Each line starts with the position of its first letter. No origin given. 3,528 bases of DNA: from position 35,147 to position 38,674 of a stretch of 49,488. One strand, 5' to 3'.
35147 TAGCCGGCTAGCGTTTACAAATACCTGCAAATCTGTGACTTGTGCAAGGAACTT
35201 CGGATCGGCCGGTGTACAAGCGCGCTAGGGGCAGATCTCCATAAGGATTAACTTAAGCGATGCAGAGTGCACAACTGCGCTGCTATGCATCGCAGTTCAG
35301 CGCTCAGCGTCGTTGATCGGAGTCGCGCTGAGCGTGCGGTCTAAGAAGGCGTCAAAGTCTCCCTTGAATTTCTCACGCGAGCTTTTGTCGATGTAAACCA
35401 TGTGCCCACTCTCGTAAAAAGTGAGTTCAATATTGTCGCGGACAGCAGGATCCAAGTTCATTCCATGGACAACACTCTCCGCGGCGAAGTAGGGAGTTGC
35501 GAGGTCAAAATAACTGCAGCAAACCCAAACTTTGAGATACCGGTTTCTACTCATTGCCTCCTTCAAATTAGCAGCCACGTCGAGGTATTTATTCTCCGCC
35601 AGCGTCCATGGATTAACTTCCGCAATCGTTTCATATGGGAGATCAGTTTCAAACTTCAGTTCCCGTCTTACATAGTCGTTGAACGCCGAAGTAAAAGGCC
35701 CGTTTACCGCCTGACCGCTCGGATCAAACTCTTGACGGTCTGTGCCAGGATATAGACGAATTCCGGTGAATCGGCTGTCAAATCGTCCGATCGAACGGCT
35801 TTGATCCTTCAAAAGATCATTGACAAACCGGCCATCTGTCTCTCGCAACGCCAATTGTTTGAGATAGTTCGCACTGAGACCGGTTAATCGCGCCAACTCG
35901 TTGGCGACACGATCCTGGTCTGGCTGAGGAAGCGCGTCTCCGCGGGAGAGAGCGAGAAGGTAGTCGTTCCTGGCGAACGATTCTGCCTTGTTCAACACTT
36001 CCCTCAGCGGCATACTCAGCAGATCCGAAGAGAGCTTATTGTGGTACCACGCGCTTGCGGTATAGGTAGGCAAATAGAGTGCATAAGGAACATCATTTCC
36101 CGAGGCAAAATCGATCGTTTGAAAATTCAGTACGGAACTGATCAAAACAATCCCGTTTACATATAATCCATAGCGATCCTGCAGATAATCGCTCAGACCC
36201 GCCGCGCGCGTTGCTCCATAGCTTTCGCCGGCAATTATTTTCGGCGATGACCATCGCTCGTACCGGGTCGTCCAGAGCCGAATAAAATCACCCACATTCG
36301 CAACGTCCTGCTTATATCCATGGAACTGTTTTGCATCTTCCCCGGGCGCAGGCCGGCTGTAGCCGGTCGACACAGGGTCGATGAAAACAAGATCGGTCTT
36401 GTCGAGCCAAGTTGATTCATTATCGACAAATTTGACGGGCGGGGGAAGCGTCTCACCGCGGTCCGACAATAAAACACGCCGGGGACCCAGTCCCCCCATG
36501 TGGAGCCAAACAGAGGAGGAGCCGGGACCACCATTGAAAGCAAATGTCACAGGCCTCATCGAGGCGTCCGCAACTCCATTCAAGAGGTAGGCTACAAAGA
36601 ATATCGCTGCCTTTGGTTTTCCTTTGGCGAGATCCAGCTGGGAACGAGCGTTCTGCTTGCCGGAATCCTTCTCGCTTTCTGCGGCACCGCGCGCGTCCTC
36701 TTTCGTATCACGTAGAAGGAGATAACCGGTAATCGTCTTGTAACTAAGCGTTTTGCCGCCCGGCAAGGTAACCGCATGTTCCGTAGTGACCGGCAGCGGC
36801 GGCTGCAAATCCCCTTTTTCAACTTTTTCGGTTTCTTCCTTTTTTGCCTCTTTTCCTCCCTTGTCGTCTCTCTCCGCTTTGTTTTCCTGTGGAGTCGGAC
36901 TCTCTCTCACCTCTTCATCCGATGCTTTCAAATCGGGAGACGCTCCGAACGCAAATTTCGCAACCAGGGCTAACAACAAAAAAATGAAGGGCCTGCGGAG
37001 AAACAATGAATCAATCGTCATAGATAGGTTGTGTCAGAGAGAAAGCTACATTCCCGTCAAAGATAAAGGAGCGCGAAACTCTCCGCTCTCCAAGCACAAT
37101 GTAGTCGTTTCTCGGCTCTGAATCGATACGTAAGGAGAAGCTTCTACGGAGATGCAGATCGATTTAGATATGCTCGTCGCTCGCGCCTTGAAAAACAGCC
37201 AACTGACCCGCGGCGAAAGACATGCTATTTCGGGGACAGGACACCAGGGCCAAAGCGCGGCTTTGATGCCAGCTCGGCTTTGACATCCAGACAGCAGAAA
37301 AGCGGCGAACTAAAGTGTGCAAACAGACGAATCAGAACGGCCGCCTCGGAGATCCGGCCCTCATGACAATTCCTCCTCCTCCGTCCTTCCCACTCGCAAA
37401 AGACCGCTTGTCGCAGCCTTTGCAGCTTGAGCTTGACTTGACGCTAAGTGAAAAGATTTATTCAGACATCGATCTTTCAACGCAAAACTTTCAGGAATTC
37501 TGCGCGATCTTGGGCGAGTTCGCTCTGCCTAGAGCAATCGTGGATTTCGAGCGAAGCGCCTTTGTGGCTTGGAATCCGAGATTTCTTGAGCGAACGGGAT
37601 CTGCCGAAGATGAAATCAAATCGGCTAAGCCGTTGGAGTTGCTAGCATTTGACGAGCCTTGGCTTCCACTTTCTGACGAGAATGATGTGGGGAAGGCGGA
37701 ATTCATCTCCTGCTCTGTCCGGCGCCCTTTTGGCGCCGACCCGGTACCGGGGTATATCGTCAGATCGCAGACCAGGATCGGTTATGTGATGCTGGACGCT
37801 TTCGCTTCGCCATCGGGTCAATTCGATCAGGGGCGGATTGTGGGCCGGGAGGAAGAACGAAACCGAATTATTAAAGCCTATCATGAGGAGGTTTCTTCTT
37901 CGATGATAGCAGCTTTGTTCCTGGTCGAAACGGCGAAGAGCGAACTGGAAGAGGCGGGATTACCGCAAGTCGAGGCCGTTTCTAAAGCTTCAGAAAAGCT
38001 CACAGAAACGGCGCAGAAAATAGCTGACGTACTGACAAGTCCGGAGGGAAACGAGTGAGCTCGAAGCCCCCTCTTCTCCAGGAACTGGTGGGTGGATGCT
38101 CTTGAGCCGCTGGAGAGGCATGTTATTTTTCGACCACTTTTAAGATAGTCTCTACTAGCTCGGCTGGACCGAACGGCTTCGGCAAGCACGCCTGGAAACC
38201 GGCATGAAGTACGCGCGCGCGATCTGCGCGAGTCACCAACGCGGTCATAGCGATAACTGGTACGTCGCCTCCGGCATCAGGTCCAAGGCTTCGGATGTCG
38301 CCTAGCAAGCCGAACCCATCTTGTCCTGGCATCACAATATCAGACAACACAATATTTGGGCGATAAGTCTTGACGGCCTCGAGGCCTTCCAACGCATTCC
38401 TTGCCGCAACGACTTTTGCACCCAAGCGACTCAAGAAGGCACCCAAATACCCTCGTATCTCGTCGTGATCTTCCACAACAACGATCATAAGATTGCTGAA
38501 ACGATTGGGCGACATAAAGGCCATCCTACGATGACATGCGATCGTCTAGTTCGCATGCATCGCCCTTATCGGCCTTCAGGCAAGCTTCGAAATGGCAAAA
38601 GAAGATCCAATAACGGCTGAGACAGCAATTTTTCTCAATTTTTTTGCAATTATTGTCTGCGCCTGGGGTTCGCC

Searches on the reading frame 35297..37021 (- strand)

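Call 57: search_protein_families(library=pfam, proteins=[window:35297-37021:-], max_evalue=1)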
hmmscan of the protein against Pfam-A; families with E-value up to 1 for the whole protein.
window:35297-37021:- (574 aa): 2 families
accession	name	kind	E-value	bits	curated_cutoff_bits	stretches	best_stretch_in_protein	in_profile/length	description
PF00450.28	Peptidase_S10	-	1e-12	48.6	21.9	1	138-523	24-362/420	Serine carboxypeptidase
PF07859.19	Abhydrolase_3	-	0.11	12.7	25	1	262-330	74-143/210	alpha/beta hydrolase fold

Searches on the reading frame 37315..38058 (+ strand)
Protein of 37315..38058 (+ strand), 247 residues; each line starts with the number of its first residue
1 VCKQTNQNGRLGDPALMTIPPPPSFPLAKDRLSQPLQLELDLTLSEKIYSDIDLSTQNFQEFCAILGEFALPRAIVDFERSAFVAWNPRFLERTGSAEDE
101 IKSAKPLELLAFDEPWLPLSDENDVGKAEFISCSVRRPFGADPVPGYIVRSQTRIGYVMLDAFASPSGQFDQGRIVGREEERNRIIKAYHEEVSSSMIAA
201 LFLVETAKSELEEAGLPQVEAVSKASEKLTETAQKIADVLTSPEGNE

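Call 57: search_protein_families(library=pfam, proteins=[window:37315-38058:+], max_evalue=1)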
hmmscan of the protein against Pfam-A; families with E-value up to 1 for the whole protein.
window:37315-38058:+ (247 aa): 2 families
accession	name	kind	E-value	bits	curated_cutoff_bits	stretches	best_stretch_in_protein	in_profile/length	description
PF24577.2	RDR6_2nd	-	0.14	12.3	27.5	1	87-135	95-144/164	RNA-dependent RNA polymerase 6 second domain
PF13188.13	PAS_8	-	0.21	12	21.8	1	75-118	14-55/65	PAS domain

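Call 59: find_homologous_proteins(query=window:37315-38058:+, max_evalue=0.001)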
Query window:37315-38058:+ (247 aa): 455 proteins with E <= 0.001 among 1185 candidates; the best 120 are listed.
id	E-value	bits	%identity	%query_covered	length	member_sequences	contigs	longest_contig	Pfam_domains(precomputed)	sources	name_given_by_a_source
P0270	7.4e-121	420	92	87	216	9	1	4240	-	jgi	jgi:hypothetical protein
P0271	8.9e-106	371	82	85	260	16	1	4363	-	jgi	-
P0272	1.3e-97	344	80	83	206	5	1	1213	-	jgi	-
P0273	4.2e-96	339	82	80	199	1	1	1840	-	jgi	-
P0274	1.1e-92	328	77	79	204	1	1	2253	-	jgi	jgi:hypothetical protein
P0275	2.7e-92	327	76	79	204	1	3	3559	-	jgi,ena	jgi:PAS domain-containing protein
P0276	6.9e-92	326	76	79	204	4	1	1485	-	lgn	-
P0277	9.8e-92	325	76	79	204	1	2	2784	-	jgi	jgi:PAS domain-containing protein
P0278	1.3e-91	325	76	79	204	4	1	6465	-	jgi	jgi:hypothetical protein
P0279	1.7e-89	318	74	79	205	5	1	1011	-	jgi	jgi:hypothetical protein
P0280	4.8e-88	313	77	78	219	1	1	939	-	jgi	jgi:hypothetical protein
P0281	5.3e-87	310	71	84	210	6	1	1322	-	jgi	jgi:hypothetical protein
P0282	6.0e-87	309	71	79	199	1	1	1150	-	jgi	jgi:hypothetical protein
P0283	2.2e-86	308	67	85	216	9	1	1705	-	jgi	jgi:hypothetical protein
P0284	1.4e-85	305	75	76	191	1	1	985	-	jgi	jgi:hypothetical protein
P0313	7.8e-81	289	70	76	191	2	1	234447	-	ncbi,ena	-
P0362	4.8e-79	284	66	82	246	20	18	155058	-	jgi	jgi:hypothetical protein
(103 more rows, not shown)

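Call 60: find_encoding_contigs(protein=P0313, flank=7000, max_places=1)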
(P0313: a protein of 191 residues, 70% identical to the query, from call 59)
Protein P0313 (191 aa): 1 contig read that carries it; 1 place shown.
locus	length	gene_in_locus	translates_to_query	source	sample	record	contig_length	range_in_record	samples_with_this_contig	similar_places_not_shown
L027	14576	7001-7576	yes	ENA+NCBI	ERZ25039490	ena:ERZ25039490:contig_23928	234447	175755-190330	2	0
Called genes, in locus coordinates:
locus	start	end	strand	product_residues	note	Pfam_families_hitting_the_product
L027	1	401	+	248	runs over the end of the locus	PF13439:Glyco_transf_4, PF13579:Glyco_trans_4_4, PF00534:Glycos_transf_1 (weak)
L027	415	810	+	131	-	PF00534:Glycos_transf_1, PF13524:Glyco_trans_1_2 (weak), PF13692:Glyco_trans_1_4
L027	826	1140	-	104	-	PF01063:Aminotran_4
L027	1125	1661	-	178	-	-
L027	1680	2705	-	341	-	PF00425:Chorismate_bind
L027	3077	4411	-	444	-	PF00144:Beta-lactamase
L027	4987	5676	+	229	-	PF00939:Na_sulph_symp, PF02040:ArsB, PF03600:CitMHS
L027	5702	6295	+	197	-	PF02040:ArsB, PF03600:CitMHS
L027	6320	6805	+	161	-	PF00582:Usp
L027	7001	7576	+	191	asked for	-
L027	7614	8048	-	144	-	PF00072:Response_reg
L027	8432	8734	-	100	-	-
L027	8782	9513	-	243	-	PF14216:DUF4326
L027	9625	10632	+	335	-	PF01145:Band_7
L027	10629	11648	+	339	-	PF01145:Band_7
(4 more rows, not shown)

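Call 61: find_encoding_contigs(protein=P0362, flank=7000, max_places=2)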
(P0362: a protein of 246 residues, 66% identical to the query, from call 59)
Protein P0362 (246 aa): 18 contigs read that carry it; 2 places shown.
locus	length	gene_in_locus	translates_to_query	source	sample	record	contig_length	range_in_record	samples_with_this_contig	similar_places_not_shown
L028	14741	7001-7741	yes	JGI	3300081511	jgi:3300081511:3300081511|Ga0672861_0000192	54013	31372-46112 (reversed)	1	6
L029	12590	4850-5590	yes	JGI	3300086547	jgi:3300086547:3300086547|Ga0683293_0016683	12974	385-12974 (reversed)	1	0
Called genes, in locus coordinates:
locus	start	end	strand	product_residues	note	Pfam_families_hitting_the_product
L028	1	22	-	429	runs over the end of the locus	PF03447:NAD_binding_3, PF00742:Homoserine_dh, PF01842:ACT (weak)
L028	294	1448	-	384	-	PF00266:Aminotran_5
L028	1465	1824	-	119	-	-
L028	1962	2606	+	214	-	PF07610:DUF1573, PF22544:HYDIN_VesB_CFA65-like_Ig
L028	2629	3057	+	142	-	PF00581:Rhodanese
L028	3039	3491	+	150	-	PF07291:MauE, PF07681:DoxX (weak)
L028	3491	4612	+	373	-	PF01168:Ala_racemase_N, PF00842:Ala_racemase_C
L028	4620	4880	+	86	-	-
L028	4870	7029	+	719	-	PF03190:Thioredox_DsbH, PF13899:Thioredoxin_7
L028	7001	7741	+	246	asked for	-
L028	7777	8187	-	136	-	PF00072:Response_reg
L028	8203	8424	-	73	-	-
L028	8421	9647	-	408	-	PF02353:CMAS, PF13489:Methyltransf_23, PF01728:FtsJ (weak), PF13847:Methyltransf_31, PF08241:Methyltransf_11, PF08242:Methyltransf_12, PF13649:Methyltransf_25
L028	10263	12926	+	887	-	PF22422:MGH1-like_GH, PF03200:Glyco_hydro_63, PF22422:MGH1-like_GH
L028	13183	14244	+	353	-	PF00356:LacI, PF00532:Peripla_BP_1, PF13407:Peripla_BP_4, PF13377:Peripla_BP_3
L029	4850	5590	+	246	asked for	-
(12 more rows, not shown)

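Call 76: predict_structure(alignment_id=A2)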
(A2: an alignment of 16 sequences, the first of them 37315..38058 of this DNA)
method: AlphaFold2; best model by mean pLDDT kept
length: 247 residues; sequences in the alignment: 16
mean_pLDDT: 56.8   pTM: 0.35
mean pLDDT of the five models: 56.8, 50.9, 49.5, 47.9, 45.2
residues with pLDDT >= 90: 1; 70-90: 63; 50-70: 82; < 50: 101
segments of 3 or more residues with pLDDT < 50: 1-71, 113-115, 122-127, 162-174, 245-247
pLDDT, mean of each block of 10 residues (from residue 1): 33 32 34 31 36 43 41 60 66 71 71 51 49 59 60 54 46 51 68 78 86 88 84 77 51
secondary structure, 60 per line:
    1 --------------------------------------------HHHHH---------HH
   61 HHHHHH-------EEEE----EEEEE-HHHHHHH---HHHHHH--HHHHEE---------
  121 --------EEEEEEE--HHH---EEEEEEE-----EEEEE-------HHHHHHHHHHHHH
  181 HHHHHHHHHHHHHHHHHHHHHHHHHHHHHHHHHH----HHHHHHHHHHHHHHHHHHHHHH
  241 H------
elements in order: H45-49 H59-66 E74-77 E82-86 H88-94 H98-103 H106-109 E129-135 E144-150 E156-160 H168-214 H219-241

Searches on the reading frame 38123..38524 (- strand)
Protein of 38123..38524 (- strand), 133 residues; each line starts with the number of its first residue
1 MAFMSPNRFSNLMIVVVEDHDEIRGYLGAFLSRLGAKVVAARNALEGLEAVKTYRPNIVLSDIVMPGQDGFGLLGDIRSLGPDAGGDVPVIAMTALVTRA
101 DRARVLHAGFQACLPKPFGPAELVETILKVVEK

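Call 57: search_protein_families(library=pfam, proteins=[window:38123-38524:-], max_evalue=1)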
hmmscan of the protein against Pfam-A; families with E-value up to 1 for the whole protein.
window:38123-38524:- (133 aa): 1 family
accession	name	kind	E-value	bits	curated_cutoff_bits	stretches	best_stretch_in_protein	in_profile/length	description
PF00072.30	Response_reg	-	9.2e-23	81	30.2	1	14-127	1-110/111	Response regulator receiver domain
